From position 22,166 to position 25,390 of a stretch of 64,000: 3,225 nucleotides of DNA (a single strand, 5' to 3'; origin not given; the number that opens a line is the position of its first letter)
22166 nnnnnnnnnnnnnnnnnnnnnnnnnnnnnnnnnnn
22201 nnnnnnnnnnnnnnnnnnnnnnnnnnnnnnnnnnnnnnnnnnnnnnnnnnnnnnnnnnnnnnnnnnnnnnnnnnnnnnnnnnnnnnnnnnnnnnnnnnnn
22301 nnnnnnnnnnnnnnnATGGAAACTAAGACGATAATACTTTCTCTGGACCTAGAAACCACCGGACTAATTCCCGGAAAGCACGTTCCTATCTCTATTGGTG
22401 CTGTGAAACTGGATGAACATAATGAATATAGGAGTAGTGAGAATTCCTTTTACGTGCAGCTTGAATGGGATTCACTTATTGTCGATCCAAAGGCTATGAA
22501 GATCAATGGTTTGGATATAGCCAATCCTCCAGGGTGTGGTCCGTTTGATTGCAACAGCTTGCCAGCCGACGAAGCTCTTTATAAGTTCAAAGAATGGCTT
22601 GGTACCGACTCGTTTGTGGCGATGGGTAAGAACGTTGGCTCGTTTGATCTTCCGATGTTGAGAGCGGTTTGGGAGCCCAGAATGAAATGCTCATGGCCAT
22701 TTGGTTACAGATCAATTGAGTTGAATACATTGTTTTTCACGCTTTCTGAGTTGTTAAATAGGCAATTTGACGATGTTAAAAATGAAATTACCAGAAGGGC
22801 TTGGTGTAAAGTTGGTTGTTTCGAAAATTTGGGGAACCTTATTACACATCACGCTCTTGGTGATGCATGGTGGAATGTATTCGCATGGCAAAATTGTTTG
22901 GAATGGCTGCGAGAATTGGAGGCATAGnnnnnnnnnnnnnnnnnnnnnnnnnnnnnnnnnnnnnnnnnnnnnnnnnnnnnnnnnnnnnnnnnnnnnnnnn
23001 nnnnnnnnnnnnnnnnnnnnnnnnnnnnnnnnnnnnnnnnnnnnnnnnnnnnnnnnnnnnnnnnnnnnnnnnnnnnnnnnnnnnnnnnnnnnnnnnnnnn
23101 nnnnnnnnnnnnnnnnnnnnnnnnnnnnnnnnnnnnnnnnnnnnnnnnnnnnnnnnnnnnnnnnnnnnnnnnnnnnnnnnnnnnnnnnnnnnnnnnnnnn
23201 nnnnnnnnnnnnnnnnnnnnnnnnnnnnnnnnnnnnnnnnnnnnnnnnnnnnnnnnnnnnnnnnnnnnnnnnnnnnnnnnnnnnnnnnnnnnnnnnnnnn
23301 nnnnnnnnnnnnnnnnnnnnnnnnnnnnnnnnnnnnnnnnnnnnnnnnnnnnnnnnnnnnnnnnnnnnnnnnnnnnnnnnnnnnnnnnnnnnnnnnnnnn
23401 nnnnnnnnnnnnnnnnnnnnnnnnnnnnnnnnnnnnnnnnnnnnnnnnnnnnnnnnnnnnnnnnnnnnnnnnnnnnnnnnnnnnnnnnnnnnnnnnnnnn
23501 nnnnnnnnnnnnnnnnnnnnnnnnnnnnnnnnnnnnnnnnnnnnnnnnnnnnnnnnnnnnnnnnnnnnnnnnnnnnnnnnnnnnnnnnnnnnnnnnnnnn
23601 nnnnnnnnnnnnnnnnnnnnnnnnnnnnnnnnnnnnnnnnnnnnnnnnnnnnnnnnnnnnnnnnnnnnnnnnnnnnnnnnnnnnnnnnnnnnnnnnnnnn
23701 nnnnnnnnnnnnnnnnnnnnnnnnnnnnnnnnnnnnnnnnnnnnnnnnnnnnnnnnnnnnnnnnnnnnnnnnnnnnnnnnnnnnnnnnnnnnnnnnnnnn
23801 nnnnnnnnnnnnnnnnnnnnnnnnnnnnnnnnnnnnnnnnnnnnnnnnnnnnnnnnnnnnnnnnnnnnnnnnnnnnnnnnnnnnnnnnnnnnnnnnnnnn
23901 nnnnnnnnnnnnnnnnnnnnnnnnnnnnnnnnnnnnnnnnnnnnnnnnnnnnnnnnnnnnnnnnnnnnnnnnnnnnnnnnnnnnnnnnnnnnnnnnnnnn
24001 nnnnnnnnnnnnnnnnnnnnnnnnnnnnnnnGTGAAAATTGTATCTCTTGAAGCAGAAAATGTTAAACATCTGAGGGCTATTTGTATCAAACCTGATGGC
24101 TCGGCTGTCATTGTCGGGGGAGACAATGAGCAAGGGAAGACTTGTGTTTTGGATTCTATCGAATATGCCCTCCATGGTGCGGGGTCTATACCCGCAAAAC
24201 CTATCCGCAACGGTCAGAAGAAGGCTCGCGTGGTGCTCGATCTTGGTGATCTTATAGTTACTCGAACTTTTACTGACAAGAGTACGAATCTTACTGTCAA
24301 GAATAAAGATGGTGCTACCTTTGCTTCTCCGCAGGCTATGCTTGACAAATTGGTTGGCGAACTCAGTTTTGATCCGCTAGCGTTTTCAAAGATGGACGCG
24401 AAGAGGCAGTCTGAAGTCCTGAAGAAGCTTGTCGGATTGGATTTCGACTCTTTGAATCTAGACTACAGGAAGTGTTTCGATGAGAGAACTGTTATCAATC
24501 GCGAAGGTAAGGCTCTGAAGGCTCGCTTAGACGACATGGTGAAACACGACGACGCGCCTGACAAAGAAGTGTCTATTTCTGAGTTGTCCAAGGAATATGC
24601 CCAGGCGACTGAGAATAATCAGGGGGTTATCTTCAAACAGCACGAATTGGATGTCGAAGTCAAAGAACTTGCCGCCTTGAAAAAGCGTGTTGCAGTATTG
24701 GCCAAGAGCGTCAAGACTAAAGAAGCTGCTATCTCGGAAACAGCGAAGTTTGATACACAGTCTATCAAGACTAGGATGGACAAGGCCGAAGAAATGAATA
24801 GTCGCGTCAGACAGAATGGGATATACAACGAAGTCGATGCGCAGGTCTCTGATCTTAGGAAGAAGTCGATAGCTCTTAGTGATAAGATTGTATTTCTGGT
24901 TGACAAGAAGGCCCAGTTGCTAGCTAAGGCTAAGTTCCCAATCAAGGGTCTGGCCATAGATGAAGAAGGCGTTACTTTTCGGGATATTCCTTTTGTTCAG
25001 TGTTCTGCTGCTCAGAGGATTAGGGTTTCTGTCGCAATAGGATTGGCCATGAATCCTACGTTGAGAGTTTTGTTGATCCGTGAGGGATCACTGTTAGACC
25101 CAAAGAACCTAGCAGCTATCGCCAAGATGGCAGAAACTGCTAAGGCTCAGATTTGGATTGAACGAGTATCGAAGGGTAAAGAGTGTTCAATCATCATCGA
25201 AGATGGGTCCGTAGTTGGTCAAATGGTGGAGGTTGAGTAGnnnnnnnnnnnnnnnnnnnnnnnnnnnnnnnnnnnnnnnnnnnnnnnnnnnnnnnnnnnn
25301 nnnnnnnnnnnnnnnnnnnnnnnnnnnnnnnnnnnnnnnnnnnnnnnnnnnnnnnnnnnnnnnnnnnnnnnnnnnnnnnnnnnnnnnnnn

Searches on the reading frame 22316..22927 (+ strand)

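Call 75: search_protein_families(library=phrogs, proteins=[window:22316-22927:+], max_evalue=0.001)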
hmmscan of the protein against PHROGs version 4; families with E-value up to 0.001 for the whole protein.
window:22316-22927:+ (203 aa): 2 families
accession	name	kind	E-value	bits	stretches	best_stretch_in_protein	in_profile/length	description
phrog_192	-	DNA, RNA and nucleotide metabolism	1.9e-13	51.5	1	2-160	103-232/397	DNA polymerase exonuclease subunit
phrog_255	-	DNA, RNA and nucleotide metabolism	3.4e-05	24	0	1-120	176-300/436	exonuclease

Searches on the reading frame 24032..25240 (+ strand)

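Call 75: search_protein_families(library=phrogs, proteins=[window:24032-25240:+], max_evalue=0.001)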
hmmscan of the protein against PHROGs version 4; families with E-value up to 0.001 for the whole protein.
window:24032-25240:+ (402 aa): 2 families
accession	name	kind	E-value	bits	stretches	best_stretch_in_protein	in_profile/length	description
phrog_1499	-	unknown function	3.6e-88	297.7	1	1-397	3-426/427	-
phrog_28217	-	DNA, RNA and nucleotide metabolism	6.8e-05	22.5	1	1-71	1-74/806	DNA repair exonuclease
